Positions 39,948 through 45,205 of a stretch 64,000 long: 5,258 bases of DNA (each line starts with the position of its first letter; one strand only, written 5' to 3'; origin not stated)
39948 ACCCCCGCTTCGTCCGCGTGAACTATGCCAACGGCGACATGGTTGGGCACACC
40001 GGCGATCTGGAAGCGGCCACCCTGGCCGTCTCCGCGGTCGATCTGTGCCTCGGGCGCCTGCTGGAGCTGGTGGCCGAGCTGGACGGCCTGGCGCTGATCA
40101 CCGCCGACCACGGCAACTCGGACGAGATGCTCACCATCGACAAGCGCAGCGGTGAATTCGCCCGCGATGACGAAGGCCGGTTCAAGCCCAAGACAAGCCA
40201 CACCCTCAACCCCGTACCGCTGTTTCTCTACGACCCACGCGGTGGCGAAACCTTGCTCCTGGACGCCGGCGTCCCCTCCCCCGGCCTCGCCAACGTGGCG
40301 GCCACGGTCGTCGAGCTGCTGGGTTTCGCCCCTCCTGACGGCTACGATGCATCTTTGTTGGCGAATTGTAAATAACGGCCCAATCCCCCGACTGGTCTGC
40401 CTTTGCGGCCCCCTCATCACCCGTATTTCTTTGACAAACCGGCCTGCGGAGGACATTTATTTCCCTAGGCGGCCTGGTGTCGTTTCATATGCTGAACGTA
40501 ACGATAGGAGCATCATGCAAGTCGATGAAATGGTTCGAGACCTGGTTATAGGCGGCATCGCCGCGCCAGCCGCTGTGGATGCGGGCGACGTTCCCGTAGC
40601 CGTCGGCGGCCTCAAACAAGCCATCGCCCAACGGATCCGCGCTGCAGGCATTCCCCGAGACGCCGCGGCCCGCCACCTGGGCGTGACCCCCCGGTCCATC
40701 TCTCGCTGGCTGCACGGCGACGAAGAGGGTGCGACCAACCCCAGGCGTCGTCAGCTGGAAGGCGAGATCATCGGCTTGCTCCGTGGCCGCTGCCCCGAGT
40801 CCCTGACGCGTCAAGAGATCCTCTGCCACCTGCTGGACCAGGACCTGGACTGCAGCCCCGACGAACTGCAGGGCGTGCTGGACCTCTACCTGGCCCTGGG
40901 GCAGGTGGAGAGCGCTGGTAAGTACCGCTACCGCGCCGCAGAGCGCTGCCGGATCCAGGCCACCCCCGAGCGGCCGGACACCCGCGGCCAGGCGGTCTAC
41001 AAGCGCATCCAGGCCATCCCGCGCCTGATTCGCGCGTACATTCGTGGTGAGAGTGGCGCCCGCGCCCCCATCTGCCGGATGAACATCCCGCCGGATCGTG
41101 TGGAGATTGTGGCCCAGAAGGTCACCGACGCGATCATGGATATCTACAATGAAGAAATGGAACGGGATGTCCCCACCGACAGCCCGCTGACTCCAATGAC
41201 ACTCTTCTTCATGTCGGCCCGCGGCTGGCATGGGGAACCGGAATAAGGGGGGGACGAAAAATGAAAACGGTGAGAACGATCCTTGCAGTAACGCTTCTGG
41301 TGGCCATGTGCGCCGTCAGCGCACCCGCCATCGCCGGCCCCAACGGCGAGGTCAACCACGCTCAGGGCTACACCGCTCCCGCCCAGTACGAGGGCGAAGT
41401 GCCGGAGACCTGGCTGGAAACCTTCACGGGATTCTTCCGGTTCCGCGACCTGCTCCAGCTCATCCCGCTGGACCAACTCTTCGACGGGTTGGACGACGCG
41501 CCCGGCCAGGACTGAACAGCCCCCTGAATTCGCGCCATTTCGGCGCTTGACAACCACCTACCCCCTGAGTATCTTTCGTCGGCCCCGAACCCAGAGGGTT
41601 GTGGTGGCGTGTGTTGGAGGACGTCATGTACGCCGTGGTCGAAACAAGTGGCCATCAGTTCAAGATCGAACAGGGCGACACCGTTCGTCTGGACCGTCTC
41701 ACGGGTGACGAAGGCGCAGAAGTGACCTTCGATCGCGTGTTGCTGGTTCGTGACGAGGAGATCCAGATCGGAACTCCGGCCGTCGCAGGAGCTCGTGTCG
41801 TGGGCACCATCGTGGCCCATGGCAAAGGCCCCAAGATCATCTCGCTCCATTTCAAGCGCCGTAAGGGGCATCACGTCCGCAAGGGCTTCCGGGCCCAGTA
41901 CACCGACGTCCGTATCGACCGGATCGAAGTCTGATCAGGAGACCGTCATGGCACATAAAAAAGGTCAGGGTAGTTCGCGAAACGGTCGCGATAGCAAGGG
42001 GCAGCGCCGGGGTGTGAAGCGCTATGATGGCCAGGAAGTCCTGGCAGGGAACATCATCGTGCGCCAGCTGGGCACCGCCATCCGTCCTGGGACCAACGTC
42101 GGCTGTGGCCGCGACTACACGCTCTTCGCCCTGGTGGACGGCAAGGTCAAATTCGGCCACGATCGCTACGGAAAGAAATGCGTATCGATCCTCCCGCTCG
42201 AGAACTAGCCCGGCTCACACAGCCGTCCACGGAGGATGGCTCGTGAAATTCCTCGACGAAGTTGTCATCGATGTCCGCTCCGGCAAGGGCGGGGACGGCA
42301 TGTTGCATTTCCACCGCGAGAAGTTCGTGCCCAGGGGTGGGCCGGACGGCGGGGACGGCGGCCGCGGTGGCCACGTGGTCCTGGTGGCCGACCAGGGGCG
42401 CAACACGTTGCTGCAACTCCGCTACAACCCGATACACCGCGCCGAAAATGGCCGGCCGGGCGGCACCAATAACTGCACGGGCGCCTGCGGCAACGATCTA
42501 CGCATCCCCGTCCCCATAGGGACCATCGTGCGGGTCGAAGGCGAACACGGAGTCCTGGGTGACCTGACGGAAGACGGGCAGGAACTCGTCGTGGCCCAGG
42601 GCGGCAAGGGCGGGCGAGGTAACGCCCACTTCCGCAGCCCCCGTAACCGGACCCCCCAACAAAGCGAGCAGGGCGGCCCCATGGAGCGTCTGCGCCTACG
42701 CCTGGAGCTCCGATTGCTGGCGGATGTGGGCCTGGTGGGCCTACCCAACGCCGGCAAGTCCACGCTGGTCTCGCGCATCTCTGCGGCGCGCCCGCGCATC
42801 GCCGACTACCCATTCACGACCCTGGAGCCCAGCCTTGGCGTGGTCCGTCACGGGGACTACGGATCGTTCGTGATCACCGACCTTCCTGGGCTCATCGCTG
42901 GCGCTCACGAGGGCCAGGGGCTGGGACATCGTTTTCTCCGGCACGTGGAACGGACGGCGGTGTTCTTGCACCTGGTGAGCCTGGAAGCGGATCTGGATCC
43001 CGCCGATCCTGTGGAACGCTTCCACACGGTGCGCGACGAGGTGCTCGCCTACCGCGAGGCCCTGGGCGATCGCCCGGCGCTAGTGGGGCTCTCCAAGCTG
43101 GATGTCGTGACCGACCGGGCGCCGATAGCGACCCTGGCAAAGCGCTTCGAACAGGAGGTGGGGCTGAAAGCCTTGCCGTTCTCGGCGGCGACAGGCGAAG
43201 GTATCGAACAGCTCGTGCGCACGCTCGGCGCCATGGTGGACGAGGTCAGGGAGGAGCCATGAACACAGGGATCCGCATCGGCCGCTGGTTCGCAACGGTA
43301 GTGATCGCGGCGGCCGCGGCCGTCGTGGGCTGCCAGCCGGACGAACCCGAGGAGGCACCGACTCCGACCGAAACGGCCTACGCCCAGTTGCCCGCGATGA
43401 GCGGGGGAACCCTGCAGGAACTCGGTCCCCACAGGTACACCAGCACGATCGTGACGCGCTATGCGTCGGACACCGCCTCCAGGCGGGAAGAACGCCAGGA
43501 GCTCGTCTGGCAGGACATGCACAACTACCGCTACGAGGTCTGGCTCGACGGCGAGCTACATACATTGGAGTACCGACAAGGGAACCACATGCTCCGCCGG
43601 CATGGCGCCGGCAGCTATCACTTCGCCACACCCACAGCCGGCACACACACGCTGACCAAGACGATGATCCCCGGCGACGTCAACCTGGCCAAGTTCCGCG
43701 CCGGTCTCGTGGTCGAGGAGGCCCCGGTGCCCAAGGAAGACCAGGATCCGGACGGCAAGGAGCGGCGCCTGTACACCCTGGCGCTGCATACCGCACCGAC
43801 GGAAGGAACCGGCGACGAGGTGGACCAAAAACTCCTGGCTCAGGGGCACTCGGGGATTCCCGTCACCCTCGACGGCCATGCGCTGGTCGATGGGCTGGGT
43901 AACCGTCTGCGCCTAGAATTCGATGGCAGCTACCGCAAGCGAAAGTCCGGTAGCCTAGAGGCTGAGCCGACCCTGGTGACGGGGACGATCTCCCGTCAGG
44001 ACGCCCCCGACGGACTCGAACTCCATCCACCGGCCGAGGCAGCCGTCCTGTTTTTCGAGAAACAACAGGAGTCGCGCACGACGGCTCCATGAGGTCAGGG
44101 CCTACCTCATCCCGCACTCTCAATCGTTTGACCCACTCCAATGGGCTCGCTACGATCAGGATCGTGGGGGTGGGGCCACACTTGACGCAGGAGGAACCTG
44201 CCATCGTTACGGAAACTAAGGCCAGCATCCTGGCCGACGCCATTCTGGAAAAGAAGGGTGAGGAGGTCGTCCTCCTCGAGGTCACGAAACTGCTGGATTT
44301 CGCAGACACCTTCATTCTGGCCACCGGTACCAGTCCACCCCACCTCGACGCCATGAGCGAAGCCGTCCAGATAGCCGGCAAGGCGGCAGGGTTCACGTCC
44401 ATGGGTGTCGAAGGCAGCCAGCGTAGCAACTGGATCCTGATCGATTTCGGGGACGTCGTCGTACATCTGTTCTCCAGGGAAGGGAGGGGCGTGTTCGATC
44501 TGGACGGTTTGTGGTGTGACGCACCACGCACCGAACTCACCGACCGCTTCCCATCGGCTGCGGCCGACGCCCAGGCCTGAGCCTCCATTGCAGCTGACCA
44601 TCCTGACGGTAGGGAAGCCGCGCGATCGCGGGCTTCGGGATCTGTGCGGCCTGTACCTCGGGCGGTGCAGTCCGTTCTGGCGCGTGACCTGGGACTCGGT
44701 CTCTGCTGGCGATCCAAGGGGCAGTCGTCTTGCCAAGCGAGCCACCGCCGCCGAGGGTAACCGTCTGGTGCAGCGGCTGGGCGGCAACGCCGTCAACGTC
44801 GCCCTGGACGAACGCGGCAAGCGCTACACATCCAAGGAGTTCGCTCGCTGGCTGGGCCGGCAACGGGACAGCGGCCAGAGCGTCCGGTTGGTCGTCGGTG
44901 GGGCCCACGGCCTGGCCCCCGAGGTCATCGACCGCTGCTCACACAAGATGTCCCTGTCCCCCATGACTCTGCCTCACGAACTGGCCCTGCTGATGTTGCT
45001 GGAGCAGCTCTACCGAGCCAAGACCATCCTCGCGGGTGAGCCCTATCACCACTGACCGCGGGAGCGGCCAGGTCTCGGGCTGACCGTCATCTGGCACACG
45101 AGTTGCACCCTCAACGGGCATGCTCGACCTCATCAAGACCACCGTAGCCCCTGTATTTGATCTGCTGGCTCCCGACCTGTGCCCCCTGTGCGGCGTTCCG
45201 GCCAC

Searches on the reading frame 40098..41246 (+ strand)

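Call 16: search_protein_families(library=pfam, proteins=[window:40098-41246:+], max_evalue=0.001)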
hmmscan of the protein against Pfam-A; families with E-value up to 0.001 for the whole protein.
window:40098-41246:+ (382 aa): 2 families
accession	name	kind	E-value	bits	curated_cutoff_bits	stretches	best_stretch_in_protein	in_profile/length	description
PF13384.12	HTH_23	-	4e-06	26.9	24.6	1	174-211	8-45/50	Homeodomain-like domain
PF13518.12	HTH_28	-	1.2e-05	25.7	25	1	173-218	2-49/52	Helix-turn-helix domain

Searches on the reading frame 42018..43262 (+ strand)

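Call 16: search_protein_families(library=pfam, proteins=[window:42018-43262:+], max_evalue=0.001)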
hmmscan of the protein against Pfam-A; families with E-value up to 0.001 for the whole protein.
window:42018-43262:+ (414 aa): 3 families
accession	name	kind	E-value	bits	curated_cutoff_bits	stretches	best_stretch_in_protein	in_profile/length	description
PF01018.28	GTP1_OBG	-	6.3e-56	188.7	27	1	80-233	2-155/155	GTP1/OBG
PF01926.29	MMR_HSR1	-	1.8e-21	76.8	21.9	1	236-330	1-93/113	50S ribosome-binding GTPase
PF02421.24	FeoB_N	-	2.4e-11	43.8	27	1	237-292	3-57/156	Ferrous iron transport protein B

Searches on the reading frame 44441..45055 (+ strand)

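Call 68: search_protein_families(library=pfam, proteins=[window:44441-45055:+], max_evalue=0.0001)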
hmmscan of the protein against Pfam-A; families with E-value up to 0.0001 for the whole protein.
window:44441-45055:+ (204 aa): 1 family
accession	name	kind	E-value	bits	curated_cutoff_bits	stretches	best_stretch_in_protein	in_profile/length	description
PF02590.22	SPOUT_MTase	-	5.1e-43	147.2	27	1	51-203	2-154/154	Predicted SPOUT methyltransferase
